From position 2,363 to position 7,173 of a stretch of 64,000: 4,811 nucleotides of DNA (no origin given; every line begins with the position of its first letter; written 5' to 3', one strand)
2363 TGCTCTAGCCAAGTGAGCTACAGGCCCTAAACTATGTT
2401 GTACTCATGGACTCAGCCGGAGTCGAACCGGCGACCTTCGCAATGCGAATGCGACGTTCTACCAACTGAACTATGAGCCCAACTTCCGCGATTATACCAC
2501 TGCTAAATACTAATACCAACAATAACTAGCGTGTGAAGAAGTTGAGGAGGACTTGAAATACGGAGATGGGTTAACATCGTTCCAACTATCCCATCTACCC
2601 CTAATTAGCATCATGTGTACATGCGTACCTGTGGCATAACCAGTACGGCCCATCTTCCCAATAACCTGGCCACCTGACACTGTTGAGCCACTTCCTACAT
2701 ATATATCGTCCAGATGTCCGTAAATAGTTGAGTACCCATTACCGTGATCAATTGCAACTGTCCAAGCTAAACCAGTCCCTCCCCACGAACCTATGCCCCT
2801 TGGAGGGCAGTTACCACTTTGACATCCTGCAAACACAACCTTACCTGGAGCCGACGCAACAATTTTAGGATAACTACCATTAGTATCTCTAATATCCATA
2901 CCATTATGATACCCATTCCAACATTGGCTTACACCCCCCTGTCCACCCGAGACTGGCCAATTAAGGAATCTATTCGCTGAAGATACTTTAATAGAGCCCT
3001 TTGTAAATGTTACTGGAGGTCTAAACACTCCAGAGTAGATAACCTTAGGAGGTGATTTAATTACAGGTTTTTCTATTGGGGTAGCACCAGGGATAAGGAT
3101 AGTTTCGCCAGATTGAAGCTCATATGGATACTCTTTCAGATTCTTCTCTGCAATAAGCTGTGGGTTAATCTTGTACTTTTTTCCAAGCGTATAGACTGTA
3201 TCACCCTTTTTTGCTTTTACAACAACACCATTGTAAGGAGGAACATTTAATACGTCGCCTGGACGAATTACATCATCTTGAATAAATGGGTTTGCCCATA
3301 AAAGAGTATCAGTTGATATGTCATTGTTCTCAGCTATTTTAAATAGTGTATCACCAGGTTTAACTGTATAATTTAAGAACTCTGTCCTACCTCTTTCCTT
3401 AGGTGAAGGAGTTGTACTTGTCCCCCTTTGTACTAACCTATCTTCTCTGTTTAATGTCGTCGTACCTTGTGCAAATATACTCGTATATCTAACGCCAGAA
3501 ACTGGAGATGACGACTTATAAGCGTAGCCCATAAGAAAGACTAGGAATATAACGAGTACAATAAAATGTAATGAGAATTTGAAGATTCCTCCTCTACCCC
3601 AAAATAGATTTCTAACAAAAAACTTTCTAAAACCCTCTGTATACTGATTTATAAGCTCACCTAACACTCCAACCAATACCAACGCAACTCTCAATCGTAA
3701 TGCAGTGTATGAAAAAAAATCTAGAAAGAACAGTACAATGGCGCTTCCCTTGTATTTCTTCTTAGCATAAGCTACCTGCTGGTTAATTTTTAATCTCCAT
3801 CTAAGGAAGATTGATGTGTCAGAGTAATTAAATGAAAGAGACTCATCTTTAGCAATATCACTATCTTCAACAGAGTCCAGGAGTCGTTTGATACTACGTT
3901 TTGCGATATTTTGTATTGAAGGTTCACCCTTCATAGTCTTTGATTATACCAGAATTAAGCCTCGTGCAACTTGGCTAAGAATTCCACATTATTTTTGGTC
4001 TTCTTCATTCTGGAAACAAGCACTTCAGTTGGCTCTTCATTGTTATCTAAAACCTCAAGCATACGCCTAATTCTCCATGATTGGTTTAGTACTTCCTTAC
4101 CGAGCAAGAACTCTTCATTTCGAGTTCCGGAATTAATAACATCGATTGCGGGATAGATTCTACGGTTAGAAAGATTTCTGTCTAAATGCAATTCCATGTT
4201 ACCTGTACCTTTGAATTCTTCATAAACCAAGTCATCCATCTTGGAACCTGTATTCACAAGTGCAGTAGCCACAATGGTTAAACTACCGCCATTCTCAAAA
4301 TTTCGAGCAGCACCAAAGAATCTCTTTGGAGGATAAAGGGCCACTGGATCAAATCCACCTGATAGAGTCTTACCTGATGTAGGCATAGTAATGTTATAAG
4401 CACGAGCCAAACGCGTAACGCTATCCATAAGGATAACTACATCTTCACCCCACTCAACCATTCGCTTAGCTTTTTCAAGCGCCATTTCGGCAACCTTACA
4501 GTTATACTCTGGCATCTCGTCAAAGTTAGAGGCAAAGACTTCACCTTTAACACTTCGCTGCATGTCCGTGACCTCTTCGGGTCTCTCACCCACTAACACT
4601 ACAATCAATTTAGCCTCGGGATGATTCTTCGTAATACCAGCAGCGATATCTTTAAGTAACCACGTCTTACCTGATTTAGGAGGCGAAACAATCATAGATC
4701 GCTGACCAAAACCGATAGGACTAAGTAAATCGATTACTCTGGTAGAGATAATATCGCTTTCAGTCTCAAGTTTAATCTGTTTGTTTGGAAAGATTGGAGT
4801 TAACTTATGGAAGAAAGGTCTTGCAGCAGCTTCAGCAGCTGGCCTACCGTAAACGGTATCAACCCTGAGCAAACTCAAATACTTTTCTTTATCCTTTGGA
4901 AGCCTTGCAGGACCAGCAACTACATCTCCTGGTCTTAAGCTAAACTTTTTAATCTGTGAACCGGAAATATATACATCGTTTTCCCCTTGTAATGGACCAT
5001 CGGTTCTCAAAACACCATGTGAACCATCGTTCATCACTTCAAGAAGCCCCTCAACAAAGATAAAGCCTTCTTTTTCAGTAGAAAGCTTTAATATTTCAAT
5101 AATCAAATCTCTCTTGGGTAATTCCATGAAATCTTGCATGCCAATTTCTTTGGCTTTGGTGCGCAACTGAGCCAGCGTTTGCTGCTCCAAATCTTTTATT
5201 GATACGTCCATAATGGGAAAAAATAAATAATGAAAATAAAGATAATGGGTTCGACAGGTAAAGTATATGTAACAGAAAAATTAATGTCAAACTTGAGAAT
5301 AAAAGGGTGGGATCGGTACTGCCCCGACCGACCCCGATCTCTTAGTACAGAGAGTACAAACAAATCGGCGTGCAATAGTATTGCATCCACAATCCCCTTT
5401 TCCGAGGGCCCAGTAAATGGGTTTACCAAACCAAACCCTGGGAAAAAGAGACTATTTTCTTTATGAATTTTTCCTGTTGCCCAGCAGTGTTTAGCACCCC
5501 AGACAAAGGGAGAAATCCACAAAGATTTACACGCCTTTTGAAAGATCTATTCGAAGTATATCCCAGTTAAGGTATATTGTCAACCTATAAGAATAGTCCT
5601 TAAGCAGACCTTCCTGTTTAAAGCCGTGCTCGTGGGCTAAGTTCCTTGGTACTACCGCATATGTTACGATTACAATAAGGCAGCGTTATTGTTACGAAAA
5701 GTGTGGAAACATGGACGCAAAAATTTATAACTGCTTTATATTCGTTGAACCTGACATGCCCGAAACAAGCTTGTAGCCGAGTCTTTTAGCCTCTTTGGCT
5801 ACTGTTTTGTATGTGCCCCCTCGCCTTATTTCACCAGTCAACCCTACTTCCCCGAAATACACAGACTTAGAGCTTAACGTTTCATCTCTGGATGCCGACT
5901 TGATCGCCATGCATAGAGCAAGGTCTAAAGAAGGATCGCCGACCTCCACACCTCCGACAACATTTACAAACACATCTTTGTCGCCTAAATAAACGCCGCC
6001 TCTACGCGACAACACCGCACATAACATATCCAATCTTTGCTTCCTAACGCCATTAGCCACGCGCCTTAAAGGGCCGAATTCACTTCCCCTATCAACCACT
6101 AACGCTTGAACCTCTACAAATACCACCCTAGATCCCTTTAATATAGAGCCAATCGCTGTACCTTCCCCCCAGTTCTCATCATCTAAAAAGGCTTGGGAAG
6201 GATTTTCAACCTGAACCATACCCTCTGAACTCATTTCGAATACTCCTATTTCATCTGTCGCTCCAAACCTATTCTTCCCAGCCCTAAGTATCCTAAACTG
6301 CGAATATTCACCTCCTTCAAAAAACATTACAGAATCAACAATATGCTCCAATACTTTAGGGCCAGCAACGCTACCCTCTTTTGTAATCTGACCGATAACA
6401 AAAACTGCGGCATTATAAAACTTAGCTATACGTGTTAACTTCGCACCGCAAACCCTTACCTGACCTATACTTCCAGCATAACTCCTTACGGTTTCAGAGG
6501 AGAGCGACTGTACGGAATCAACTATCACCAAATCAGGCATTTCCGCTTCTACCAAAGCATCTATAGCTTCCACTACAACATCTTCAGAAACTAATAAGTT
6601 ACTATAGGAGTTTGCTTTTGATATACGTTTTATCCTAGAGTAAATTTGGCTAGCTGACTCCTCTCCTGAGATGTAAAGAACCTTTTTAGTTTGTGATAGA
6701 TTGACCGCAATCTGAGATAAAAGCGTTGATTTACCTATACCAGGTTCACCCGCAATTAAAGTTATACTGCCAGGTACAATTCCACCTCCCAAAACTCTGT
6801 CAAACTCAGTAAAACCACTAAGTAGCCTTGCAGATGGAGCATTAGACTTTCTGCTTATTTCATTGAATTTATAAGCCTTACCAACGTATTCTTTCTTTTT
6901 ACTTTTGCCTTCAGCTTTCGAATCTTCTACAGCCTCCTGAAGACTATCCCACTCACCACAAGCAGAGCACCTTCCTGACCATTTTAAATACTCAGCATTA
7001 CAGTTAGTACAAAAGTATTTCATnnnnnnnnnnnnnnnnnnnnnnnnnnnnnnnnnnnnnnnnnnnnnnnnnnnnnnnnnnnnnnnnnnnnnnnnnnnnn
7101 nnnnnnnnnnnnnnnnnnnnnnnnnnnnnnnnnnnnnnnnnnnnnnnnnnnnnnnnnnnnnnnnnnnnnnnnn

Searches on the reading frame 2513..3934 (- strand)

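Call 56: search_protein_families(library=pfam, proteins=[window:2513-3934:-], max_evalue=0.001)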
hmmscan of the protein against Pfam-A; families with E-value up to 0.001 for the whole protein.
window:2513-3934:- (474 aa): 2 families
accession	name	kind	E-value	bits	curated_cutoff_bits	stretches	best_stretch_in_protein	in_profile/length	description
PF01551.29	Peptidase_M23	-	7.9e-22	77.7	28.7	1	342-445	2-89/96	Peptidase family M23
PF01476.26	LysM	-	1.2e-19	70.4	20.9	2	189-232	1-43/43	LysM domain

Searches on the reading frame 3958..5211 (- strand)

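Call 34: search_protein_families(library=pfam, proteins=[window:3958-5211:-], max_evalue=0.01)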
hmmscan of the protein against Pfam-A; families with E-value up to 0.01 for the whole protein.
window:3958-5211:- (418 aa): 3 families
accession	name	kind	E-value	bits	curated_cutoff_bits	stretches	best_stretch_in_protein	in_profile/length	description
PF00006.31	ATP-synt_ab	-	6.7e-28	98.2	29.5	1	157-361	2-211/213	ATP synthase alpha/beta family, nucleotide-binding domain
PF07497.18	Rho_RNA_bind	-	3.3e-22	78.5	27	1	53-124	1-71/73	Rho termination factor, RNA-binding domain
PF07498.18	Rho_N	-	1.8e-06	28.3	24.9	1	7-49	1-43/43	Rho termination factor, N-terminal domain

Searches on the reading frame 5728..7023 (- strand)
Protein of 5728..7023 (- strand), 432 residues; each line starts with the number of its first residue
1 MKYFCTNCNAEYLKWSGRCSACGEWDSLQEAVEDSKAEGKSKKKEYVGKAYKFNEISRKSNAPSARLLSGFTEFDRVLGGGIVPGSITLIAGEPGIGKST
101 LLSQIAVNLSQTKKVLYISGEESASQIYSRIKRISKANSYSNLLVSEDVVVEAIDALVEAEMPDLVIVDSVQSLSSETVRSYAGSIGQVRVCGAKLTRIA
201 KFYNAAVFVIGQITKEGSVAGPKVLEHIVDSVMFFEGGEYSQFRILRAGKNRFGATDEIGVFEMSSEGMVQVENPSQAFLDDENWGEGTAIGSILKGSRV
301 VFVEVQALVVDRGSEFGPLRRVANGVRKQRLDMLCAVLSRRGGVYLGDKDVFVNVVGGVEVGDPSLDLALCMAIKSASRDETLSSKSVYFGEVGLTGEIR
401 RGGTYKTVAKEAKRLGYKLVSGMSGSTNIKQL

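Call 56: search_protein_families(library=pfam, proteins=[window:5728-7023:-], max_evalue=0.001)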
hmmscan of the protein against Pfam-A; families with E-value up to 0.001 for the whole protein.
window:5728-7023:- (432 aa): 17 families
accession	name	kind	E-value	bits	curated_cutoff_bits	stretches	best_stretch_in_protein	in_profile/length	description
PF13481.12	AAA_25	-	2.7e-16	60.2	27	1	65-217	13-194/195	AAA domain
PF06745.19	ATPase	-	2.9e-14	53.5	26.6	1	69-133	3-69/231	KaiC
PF03796.21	DnaB_C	-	5.5e-10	39.5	27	1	69-139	4-79/255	DnaB-like helicase C terminal domain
PF18073.7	Zn_ribbon_LapB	-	3.1e-08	33.6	25.7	1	3-30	1-28/28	Rubredoxin metal binding domain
PF13401.12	AAA_22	-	5.2e-07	30.5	27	1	86-179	6-101/130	AAA domain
PF13479.12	AAA_24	-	3.3e-06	27.5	27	1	89-178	6-80/195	AAA domain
PF00154.27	RecA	-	2.6e-05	24.3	27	1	67-178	33-146/262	recA bacterial DNA recombination protein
PF08423.17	Rad51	-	3.1e-05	23.8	22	1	67-110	8-51/244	Rad51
PF00005.33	ABC_tran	-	3.9e-05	24.7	25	1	82-141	8-68/137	ABC transporter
PF25199.1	nSTAND_NTPase5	-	4.2e-05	23.9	34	1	86-149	42-105/145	Novel STAND NTPase 5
PF13541.12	ChlI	-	7.8e-05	23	27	1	346-418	40-113/121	Subunit ChlI of Mg-chelatase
PF20720.3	nSTAND3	-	9.2e-05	22.6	27.2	1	87-130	19-63/155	Novel STAND NTPase 3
PF09848.15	SLFN-g3_helicase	-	0.00013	21.8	24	1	87-231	3-144/354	Schlafen group 3, DNA/RNA helicase domain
PF13191.12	AAA_16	-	0.00018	22.5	32.6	1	82-133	24-71/167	AAA ATPase domain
PF01637.24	ATPase_2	-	0.00041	20.6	33.2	0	85-147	20-84/225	ATPase domain predominantly from Archaea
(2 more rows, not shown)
